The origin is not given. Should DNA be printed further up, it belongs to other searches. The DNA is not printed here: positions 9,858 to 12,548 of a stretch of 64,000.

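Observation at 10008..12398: Adenylating enzyme fused to an alpha/beta hydrolase, translationally coupled to a second membrane-anchored alpha/beta hydrolase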

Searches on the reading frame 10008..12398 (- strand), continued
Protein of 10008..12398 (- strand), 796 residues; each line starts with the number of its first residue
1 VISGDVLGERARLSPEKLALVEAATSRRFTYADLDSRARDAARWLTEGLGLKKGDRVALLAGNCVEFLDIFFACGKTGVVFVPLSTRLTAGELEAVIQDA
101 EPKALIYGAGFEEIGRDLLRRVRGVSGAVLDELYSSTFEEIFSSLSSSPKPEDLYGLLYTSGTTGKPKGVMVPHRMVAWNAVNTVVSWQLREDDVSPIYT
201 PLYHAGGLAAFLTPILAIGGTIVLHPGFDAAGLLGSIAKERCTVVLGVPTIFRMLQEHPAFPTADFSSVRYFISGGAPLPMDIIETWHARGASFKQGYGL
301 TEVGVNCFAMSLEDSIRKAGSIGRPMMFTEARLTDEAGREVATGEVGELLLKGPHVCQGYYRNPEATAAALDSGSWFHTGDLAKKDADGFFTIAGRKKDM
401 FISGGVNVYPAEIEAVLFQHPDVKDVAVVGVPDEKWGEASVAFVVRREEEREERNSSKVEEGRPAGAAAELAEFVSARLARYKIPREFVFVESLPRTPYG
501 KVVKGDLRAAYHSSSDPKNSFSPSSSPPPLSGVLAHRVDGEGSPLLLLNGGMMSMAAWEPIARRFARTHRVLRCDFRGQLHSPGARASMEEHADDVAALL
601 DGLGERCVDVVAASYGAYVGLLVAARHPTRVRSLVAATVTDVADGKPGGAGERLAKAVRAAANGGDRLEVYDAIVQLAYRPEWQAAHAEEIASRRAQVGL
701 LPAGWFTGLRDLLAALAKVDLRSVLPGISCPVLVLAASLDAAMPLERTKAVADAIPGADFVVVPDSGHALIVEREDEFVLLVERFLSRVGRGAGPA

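Call 51: predict_structure(alignment_id=A1)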
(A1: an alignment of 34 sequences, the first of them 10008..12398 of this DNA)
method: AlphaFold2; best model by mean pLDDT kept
length: 796 residues; sequences in the alignment: 34
mean_pLDDT: 83.9   pTM: 0.59
mean pLDDT of the five models: 83.9, 83.0, 82.6, 82.4, 79.4
residues with pLDDT >= 90: 393; 70-90: 282; 50-70: 67; < 50: 54
segments of 3 or more residues with pLDDT < 50: 139-143, 162-164, 400-406, 451-460, 516-531, 580-583, 793-796
pLDDT, mean of each block of 10 residues (from residue 1): 81 96 96 96 92 95 93 95 78 87 94 92 92 62 63 89 64 90 88 93 75 93 92 94 89 88 92 81 82 82 77 81 89 94 94 90 89 90 93 74 48 81 90 68 85 46 73 81 82 74 79 58 36 77 90 72 93 70 62 90 93 93 96 96 70 89 91 91 91 83 80 85 96 96 92 97 94 94 93 47
secondary structure, 60 per line:
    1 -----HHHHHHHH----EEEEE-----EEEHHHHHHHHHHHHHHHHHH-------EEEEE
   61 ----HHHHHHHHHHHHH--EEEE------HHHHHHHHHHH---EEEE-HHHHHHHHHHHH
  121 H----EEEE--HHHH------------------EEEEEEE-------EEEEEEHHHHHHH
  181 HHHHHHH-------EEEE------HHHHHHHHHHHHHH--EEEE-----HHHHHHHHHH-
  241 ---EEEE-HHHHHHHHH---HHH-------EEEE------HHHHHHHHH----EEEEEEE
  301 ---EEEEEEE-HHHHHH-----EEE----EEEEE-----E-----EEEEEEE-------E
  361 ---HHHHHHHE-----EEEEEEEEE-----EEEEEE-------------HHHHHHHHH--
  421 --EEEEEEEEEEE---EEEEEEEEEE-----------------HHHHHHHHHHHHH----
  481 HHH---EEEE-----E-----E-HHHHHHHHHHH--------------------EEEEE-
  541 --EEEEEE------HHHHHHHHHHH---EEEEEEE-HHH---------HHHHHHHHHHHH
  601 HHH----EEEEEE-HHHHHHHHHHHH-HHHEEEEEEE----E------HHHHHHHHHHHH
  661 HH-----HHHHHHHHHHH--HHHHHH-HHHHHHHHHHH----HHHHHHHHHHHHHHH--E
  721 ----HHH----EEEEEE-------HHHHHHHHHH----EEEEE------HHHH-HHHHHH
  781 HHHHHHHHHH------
elements in order (helices of 4 or more, strands of 3 or more residues): H6-13 E18-22 E28-30 H31-48 E56-60 H65-77 E80-83 H90-100 E104-107 H109-121 E126-129 H132-135 E154-160 E168-173 H174-187 E195-198 H205-218 E221-224 H230-239 E244-247 H249-257 E271-274 H281-289 E294-300 E304-310 H312-317 E323-325 E330-334 E346-352 H364-370 E377-385 E391-396 H410-418 E423-433 E437-446 H464-476 E487-490 H504-514 E535-539 E543-548 H555-565 E569-575 H589-603 E608-613 H615-626 E631-637 H649-662 H668-678 H681-686 H688-698 H703-717 E732-737 H745-754 E759-763 H770-773 H775-790
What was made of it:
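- On NRPS adenylation-carrier-thioesterase module: Only a 20-25-aa disordered linker lies between the domains (call 51).
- The AlphaFold model gives no confident interdomain geometry (pTM 0.59, call 51), so channelling is pure inference.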

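Call 55: fold_search(model_id=the predicted structure, library=pdb)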
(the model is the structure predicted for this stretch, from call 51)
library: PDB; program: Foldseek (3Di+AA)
matches with E <= 10: 1987; with E <= 0.001: 1876
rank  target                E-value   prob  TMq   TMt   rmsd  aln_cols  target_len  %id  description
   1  8wev_A                1.2e-52  1.00  0.48  0.77  10.3       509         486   37  Crystal structure of Feruoyl-CoA Synthetase complexed with AMP from Amycolatopsis thermoflava (released 2024-09-25)
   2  8weu                  2.2e-50  1.00  0.48  0.78   9.8       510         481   37  Crystal structure of Feruoyl-CoA Synthetase from Amycolatopsis thermoflava (released 2024-09-25)
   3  8wev_B                9.2e-50  1.00  0.48  0.79  10.1       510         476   36  Crystal structure of Feruoyl-CoA Synthetase complexed with AMP from Amycolatopsis thermoflava (released 2024-09-25)
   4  3r44                  2.4e-47  1.00  0.46  0.72  11.8       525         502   37  Mycobacterium tuberculosis fatty acyl CoA synthetase (released 2012-02-08)
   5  4gxr                  3.2e-47  1.00  0.47  0.73  11.0       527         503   34  Structure of ATP bound RpMatB-BxBclM chimera B3 (released 2012-10-24)
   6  4gxq_A                9.5e-47  1.00  0.47  0.73  10.8       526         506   35  Crystal Structure of ATP bound RpMatB-BxBclM chimera B1 (released 2012-10-24)
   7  4fut                  2.4e-46  1.00  0.47  0.73  10.8       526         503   34  Crystal structure of ATP bound MatB from Rhodopseudomonas palustris (released 2012-07-25)
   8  5x8f_D                6.3e-45  1.00  0.53  0.85   4.1       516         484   30  Ternary complex structure of a double mutant I454RA456K of o-Succinylbenzoate CoA Synthetase (MenE) from Bacillus Subt (released 2017-06-07)
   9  4fuq_D                8.3e-45  1.00  0.46  0.72  12.4       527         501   34  Crystal structure of apo MatB from Rhodopseudomonas palustris (released 2012-07-25)
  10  4fuq_C                9.9e-45  1.00  0.46  0.72  12.1       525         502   34  Crystal structure of apo MatB from Rhodopseudomonas palustris (released 2012-07-25)
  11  5x8g_D                2.6e-44  1.00  0.53  0.85   4.2       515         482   31  Binary complex structure of a double mutant I454RA456K of o-Succinylbenzoate CoA Synthetase (MenE) from Bacillus Subti (released 2017-06-07)
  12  5x8f_C                3.5e-44  1.00  0.53  0.85   4.2       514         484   31  Ternary complex structure of a double mutant I454RA456K of o-Succinylbenzoate CoA Synthetase (MenE) from Bacillus Subt (released 2017-06-07)
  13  4fuq_A                3.7e-44  1.00  0.46  0.72  12.4       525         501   34  Crystal structure of apo MatB from Rhodopseudomonas palustris (released 2012-07-25)
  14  5x8f_B                4.9e-44  1.00  0.53  0.84   4.3       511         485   31  Ternary complex structure of a double mutant I454RA456K of o-Succinylbenzoate CoA Synthetase (MenE) from Bacillus Subt (released 2017-06-07)
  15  5bus_A                1.2e-43  1.00  0.47  0.75   9.7       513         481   31  O-succinylbenzoate Coenzyme A Synthetase (MenE) from Bacillus Subtilis, in complex with AMP (released 2015-08-26)
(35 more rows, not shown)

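Call 57: search_protein_families(library=pfam, proteins=[L026:4394-5032:+, L026:5111-6646:+, L026:6692-7816:+, L026:7916-8911:+, L026:10565-11404:+, L026:11569-12981:+, L026:13047-13904:+, L026:13900-14601:+, L026:14605-16164:+, L026:16174-17241:+], max_evalue=0.0001)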
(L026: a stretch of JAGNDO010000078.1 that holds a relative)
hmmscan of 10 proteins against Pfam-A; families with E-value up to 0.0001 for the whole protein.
L026:4394-5032:+ (213 aa): 1 family
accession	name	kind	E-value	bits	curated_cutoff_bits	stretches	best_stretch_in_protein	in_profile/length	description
PF00440.29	TetR_N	-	9.4e-15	54.6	24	1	27-73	1-47/47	Bacterial regulatory proteins, tetR family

L026:5111-6646:+ (512 aa): 2 families
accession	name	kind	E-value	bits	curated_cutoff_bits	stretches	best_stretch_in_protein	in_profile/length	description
PF00501.34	AMP-binding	-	5.8e-84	282.5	29.9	1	9-368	3-384/384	AMP-binding enzyme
PF13193.12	AMP-binding_C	-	6.7e-17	62.6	24.5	1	419-494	2-76/76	AMP-binding enzyme C-terminal domain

L026:6692-7816:+ (375 aa): 4 families
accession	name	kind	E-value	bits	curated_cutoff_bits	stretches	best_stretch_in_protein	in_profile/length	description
PF00561.26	Abhydrolase_1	-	3e-19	70.1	25.8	1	54-164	2-103/245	alpha/beta hydrolase fold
PF12697.13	Abhydrolase_6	-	9.4e-19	69.4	26.3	1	55-367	1-216/217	Alpha/beta hydrolase family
PF12146.15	Hydrolase_4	-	1.8e-12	47.5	27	1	55-156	7-110/239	Serine aminopeptidase, S33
PF00975.26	Thioesterase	-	5.9e-05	23.8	26.4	1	54-141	2-85/226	Thioesterase domain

L026:7916-8911:+ (332 aa): 3 families
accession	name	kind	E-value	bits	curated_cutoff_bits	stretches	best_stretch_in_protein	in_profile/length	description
PF08541.16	ACP_syn_III_C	-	3.4e-26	91.7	26.6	1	242-331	1-90/90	3-Oxoacyl-[acyl-carrier-protein (ACP)] synthase III C terminal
PF08545.16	ACP_syn_III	-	4.7e-24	84.5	24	1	111-186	1-77/80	3-Oxoacyl-[acyl-carrier-protein (ACP)] synthase III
PF00108.29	Thiolase_N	-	6.4e-05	22.9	26.4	0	50-150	17-117/260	Thiolase, N-terminal domain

L026:10565-11404:+ (280 aa): 4 families
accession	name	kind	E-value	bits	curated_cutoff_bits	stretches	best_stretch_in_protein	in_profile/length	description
PF00561.26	Abhydrolase_1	-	1e-29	104.4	25.8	1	22-173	1-151/245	alpha/beta hydrolase fold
PF12697.13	Abhydrolase_6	-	2.1e-16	61.7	26.3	1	24-269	1-214/217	Alpha/beta hydrolase family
PF12146.15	Hydrolase_4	-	8.3e-10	38.8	27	1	23-122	6-110/239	Serine aminopeptidase, S33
PF00756.26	Esterase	-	1.2e-05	25.6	22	1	90-156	117-175/251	Putative esterase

L026:11569-12981:+ (471 aa): 2 families
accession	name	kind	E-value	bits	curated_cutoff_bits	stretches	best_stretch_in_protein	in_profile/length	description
PF13458.12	Peripla_BP_6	-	9.1e-60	203.6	31.7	1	82-428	1-339/343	Periplasmic binding protein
PF13433.12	Peripla_BP_5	-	4e-16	59.5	27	1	83-424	1-333/363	Periplasmic binding protein domain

L026:13047-13904:+ (286 aa): 3 families
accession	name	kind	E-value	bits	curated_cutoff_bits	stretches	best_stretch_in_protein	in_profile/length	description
PF00005.33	ABC_tran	-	5.3e-31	108.5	25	1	51-206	2-137/137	ABC transporter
PF12399.14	BCA_ABC_TP_C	-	2e-10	40.5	25.5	1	256-278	2-24/27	Branched-chain amino acid ATP-binding cassette transporter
PF13304.12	AAA_21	-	1.1e-07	32.7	27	0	62-81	1-20/304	AAA domain, putative AbiEii toxin, Type IV TA system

L026:13900-14601:+ (234 aa): 2 families
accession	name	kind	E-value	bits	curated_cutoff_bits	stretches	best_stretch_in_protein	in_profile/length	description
PF00005.33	ABC_tran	-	1e-29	104.3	25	1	20-162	1-136/137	ABC transporter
PF13304.12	AAA_21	-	6.6e-10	40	27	1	126-188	229-295/304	AAA domain, putative AbiEii toxin, Type IV TA system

L026:14605-16164:+ (520 aa): 1 family
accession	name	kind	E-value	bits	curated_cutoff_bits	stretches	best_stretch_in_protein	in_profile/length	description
PF02653.21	BPD_transp_2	-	1.2e-31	110.3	26.8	2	234-510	36-268/269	Branched-chain amino acid transport system / permease component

L026:16174-17241:+ (356 aa): 1 family
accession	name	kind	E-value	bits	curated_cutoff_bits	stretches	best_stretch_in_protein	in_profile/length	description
PF02653.21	BPD_transp_2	-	9.6e-39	133.6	26.8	1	59-321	4-267/269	Branched-chain amino acid transport system / permease component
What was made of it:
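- A Caldilineaceae (Chloroflexota) locus (L026) has TetR, ANL, ABH, a FabH-like gene, ANL and ABH followed by a LIV-type ABC importer (call 57).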

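Call 82: search_protein_representatives(protein=window:10008-12398:-)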
Query: 796 residues. Proteins with E-value up to 0.001 (for the whole library): 305835; up to 1e-10: 184592; up to 1e-30: 48313. The best 150 are listed.
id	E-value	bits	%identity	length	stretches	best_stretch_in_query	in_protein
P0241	1.8e-226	770.1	32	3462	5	9-504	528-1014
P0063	1.0e-217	741.1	53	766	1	4-775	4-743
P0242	3.1e-203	693.2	31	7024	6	13-504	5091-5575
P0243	1.1e-188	645.1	64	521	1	1-512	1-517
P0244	5.1e-186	636.3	29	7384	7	9-510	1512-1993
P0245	1.1e-182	625.3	31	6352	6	9-509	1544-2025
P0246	3.1e-176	604.0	30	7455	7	5-509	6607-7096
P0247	8.4e-174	595.9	29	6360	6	26-507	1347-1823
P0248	7.2e-173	592.8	31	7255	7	14-508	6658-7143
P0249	6.9e-172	589.6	32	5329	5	8-509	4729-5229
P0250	1.4e-171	588.6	28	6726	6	26-503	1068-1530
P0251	5.4e-171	586.6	30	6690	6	6-509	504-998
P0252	1.0e-170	585.7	31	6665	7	15-504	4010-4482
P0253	5.5e-169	580.0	32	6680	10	15-507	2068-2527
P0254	3.0e-167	574.3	29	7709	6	9-520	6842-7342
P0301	1.5e-141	489.3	38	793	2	5-507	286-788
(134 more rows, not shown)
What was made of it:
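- Tried and rejected: The whole-library HMMER search with the full fusion was swamped by giant NRPSs with many adenylation domains (call 82).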

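Call 83: search_protein_families(library=ncbifam, proteins=[P0301], max_evalue=1e-10)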
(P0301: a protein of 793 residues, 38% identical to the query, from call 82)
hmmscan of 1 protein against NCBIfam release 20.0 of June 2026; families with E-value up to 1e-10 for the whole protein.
P0301 (793 aa): 126 families (the best 25 are shown)
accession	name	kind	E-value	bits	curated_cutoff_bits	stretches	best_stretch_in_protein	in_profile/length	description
NF005307.0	PRK06839.1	equivalog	1.1e-139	466.3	748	1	288-790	8-491/496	o-succinylbenzoate--CoA ligase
NF052269.1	Staph_lig_FadD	equivalog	2e-138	461.9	650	1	284-790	2-491/499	long-chain-fatty-acid--CoA ligase FadD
NF004837.0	PRK06187.1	subfamily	7.7e-138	460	476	1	289-790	15-520/531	long-chain-fatty-acid--CoA ligase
NF006182.0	PRK08316.1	subfamily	2.9e-109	365.9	663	1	286-790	15-515/523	fatty acyl-CoA synthetase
NF006572.0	PRK09088.1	equivalog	4.8e-104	348.8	696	2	443-790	135-485/491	acyl-CoA synthetase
NF002966.0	PRK03640.1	equivalog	5.3e-103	345.2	556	1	286-790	6-478/483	o-succinylbenzoate--CoA ligase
NF005676.0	PRK07470.1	equivalog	4.7e-100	335.7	774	1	287-790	25-527/544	acyl-CoA synthetase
NF009233.0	PRK12583.1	subfamily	1.5e-97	327.3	832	1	292-790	28-548/558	fatty acid CoA ligase family protein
NF005702.0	PRK07514.1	subfamily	2e-97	326.6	558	1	294-790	15-498/506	malonyl-CoA synthase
NF004114.0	PRK05605.1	equivalog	5.8e-94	315.4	766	1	423-790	197-567/575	long-chain-fatty-acid--CoA ligase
NF005857.1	PRK07786.1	exception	5.6e-93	312.2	733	1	287-789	14-509/513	fatty-acid--CoA ligase FadD5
NF005801.1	PRK07656.1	equivalog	1.3e-89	301.2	657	1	299-788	18-499/500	FadD3 family acyl-CoA ligase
TIGR01923.1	menE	equivalog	5.4e-87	292.5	330.15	1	311-787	1-441/442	o-succinylbenzoate--CoA ligase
NF004797.0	PRK06145.1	equivalog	2.8e-86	289.9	850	1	292-788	12-491/499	acyl-CoA synthetase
NF006020.0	PRK08162.1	subfamily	3.1e-84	283.3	677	1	285-790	22-536/545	acyl-CoA synthetase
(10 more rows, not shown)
